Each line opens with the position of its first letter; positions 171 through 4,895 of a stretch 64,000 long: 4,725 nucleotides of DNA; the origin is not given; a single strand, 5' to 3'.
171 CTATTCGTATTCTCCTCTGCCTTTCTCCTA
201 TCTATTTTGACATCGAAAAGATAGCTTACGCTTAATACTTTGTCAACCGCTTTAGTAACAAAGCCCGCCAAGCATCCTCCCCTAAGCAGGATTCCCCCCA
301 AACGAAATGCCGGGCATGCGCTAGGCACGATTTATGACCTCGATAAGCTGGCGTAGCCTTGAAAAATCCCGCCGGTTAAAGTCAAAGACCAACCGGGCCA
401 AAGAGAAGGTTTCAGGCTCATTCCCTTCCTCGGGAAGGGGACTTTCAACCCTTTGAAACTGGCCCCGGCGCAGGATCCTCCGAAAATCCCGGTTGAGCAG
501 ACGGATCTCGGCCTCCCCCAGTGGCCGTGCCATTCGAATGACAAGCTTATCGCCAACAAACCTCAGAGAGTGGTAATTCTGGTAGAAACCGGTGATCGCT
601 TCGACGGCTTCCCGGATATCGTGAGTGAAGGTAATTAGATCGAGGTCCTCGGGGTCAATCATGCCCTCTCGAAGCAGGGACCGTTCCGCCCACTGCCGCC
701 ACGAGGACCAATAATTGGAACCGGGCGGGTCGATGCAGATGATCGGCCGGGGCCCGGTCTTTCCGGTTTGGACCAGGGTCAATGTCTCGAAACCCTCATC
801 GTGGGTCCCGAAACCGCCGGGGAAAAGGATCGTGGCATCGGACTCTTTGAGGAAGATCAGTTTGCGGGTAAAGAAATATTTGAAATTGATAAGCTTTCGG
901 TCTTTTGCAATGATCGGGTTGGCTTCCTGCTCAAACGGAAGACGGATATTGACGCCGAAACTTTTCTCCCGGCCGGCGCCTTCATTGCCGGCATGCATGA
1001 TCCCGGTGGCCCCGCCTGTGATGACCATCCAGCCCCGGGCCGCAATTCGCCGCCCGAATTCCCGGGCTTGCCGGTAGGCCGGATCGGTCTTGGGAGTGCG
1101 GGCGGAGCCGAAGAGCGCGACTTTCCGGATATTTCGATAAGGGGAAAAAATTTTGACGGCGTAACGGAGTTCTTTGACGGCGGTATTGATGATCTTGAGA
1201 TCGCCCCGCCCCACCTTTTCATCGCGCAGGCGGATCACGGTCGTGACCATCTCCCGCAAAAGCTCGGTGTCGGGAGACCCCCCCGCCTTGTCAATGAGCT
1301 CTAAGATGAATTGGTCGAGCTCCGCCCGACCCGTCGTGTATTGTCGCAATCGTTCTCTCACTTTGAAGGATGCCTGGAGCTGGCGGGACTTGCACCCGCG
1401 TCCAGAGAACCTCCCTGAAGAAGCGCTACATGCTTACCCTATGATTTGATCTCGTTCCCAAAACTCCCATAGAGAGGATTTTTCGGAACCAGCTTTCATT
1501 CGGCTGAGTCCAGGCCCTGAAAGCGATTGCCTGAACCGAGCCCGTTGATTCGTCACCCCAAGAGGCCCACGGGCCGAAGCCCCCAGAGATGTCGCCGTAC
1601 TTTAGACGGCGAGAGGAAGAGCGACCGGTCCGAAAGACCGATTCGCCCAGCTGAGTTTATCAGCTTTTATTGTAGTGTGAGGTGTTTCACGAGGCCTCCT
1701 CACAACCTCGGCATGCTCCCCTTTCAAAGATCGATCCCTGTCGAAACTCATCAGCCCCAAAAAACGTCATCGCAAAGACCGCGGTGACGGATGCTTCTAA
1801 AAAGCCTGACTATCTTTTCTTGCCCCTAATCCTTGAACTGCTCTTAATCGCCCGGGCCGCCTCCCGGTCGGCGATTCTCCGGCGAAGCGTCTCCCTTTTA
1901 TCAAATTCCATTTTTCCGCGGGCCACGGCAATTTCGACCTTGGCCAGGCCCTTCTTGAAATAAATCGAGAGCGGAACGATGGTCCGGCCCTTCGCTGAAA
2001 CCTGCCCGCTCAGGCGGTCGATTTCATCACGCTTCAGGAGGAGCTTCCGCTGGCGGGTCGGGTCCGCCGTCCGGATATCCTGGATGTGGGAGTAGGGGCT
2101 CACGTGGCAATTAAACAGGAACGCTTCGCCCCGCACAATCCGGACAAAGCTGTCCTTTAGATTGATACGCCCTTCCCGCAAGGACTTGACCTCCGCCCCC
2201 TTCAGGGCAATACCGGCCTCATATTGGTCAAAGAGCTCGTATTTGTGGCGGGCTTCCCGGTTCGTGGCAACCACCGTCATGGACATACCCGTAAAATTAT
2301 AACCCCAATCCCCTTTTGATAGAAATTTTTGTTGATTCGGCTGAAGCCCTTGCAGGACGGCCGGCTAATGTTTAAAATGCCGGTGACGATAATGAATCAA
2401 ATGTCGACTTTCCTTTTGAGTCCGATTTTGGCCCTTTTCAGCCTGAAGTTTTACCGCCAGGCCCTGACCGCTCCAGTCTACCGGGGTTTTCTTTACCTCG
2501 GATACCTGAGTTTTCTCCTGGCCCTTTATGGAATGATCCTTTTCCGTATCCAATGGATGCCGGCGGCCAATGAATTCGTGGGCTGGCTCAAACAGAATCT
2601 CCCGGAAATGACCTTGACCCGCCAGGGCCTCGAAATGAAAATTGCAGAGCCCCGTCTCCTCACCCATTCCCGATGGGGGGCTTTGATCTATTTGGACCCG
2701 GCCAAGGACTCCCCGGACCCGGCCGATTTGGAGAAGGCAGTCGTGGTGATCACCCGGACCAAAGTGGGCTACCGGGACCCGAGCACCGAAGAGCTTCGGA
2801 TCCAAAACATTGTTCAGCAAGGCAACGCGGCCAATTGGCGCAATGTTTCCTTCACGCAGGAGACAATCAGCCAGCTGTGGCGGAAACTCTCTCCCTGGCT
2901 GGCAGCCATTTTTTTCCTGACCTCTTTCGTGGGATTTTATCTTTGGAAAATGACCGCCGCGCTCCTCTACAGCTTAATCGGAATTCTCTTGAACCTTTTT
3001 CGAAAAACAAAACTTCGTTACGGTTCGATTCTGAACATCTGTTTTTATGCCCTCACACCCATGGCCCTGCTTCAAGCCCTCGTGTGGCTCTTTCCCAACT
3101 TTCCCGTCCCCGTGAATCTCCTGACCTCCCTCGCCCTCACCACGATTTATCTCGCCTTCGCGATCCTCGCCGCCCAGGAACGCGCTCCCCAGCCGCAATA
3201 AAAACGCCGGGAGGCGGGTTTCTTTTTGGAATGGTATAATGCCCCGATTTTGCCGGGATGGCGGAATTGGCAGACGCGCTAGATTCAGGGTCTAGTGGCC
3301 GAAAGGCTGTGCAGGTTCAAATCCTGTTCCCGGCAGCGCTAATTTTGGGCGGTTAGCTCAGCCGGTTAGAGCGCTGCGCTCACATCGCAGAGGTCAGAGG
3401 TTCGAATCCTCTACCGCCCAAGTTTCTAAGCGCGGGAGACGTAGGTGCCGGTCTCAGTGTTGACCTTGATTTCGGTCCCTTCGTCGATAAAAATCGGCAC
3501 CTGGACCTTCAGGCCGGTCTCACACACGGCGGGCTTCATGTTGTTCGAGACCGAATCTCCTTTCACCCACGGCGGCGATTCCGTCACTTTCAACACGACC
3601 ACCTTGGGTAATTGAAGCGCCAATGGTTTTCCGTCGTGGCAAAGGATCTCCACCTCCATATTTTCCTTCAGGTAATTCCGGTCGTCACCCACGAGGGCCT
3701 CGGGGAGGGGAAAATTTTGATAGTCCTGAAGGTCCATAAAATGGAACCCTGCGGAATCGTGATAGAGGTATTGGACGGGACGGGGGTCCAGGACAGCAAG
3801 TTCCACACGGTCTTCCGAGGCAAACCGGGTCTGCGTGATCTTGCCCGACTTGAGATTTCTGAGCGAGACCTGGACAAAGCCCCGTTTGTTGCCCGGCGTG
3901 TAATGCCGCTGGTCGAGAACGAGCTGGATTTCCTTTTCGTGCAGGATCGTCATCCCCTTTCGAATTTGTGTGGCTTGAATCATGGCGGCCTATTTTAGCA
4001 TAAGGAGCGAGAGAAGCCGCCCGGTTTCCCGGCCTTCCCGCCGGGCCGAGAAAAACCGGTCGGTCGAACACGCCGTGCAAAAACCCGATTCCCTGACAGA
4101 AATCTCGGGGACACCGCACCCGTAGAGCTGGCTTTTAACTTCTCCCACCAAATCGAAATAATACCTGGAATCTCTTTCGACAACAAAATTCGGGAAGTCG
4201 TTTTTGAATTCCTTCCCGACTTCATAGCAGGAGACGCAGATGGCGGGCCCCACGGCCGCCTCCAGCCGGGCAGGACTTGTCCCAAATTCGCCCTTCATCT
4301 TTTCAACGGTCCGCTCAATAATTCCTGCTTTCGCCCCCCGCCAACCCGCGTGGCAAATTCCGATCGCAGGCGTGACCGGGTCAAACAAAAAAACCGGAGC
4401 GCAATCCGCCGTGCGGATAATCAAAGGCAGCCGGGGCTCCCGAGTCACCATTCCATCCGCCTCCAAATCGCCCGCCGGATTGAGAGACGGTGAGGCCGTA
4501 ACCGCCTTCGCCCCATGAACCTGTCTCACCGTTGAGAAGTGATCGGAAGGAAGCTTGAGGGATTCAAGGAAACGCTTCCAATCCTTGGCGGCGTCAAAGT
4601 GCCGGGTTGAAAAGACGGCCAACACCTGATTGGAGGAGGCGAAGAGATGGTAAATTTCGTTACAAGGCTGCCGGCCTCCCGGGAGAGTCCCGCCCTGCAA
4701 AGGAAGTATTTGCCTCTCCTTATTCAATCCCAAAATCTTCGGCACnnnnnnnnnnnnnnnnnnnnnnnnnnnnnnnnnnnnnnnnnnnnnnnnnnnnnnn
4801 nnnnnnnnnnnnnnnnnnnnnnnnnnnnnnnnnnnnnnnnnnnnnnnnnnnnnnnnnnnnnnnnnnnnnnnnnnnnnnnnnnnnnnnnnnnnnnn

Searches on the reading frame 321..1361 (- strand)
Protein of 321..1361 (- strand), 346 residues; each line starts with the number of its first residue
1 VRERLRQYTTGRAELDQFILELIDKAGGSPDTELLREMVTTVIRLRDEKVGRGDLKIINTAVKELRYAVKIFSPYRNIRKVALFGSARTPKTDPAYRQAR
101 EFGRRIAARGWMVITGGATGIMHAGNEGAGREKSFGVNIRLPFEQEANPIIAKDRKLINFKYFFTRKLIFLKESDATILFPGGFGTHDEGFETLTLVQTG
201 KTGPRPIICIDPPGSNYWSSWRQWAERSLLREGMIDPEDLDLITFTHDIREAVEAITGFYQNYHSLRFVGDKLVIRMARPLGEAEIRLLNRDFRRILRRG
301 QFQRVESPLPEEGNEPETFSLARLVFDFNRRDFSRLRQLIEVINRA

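Call 69: search_protein_families(library=pfam, proteins=[window:321-1361:-], max_evalue=0.001)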
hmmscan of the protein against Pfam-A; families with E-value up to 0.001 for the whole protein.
window:321-1361:- (346 aa): 2 families
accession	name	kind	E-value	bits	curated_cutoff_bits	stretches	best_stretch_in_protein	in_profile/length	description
PF03641.19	Lysine_decarbox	-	5.1e-24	85.4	27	1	124-255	11-130/131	Possible lysine decarboxylase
PF18306.6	LDcluster4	-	4e-13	49.7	26.3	1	80-189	3-109/151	SLOG cluster4 family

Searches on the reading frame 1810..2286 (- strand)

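Call 69: search_protein_families(library=pfam, proteins=[window:1810-2286:-], max_evalue=0.001)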
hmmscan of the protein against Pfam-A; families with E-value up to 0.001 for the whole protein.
window:1810-2286:- (158 aa): 1 family
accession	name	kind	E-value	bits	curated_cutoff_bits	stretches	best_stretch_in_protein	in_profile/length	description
PF01668.23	SmpB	-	7.1e-57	191.8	27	1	6-148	1-142/143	SmpB protein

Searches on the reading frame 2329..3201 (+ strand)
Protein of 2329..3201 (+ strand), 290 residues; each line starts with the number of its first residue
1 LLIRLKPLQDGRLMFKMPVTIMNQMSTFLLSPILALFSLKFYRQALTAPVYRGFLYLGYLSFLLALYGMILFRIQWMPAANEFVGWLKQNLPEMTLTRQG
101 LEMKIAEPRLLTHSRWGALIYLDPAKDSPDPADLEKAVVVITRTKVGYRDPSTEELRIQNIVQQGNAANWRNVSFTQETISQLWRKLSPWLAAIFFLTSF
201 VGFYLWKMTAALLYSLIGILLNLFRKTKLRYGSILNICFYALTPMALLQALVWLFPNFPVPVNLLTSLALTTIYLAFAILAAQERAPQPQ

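Call 69: search_protein_families(library=pfam, proteins=[window:2329-3201:+], max_evalue=0.001)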
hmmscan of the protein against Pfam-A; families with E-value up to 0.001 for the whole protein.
window:2329-3201:+ (290 aa): 1 family
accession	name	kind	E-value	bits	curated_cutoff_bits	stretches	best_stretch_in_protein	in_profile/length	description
PF06691.16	DUF1189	-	4.8e-29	102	28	1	34-279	6-244/244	Protein of unknown function (DUF1189)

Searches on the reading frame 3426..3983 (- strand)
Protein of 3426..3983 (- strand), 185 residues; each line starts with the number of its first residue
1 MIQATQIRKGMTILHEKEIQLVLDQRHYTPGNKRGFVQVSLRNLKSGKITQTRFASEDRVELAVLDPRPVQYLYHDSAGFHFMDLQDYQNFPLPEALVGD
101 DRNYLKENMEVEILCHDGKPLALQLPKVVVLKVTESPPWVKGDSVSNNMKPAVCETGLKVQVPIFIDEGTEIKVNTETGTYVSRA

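Call 69: search_protein_families(library=pfam, proteins=[window:3426-3983:-], max_evalue=0.001)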
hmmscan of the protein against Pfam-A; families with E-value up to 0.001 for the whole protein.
window:3426-3983:- (185 aa): 3 families
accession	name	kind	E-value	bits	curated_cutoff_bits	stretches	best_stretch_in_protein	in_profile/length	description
PF09285.17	Elong-fact-P_C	-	2.1e-24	85.4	25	1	129-184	1-56/56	Elongation factor P, C-terminal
PF01132.26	EFP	-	1.4e-20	73.4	27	1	68-121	1-54/54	Elongation factor P (EF-P) OB domain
PF08207.18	EFP_N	-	8.4e-16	58.2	23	1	4-60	2-58/58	Elongation factor P (EF-P) KOW-like domain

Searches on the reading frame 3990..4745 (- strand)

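Call 69: search_protein_families(library=pfam, proteins=[window:3990-4745:-], max_evalue=0.001)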
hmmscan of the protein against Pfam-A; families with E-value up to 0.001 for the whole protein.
window:3990-4745:- (251 aa): 1 family
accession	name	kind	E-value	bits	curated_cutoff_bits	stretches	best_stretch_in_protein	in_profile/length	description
PF02578.20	Cu-oxidase_4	-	1.4e-57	195.3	22.9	1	53-249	29-238/238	Multi-copper polyphenol oxidoreductase laccase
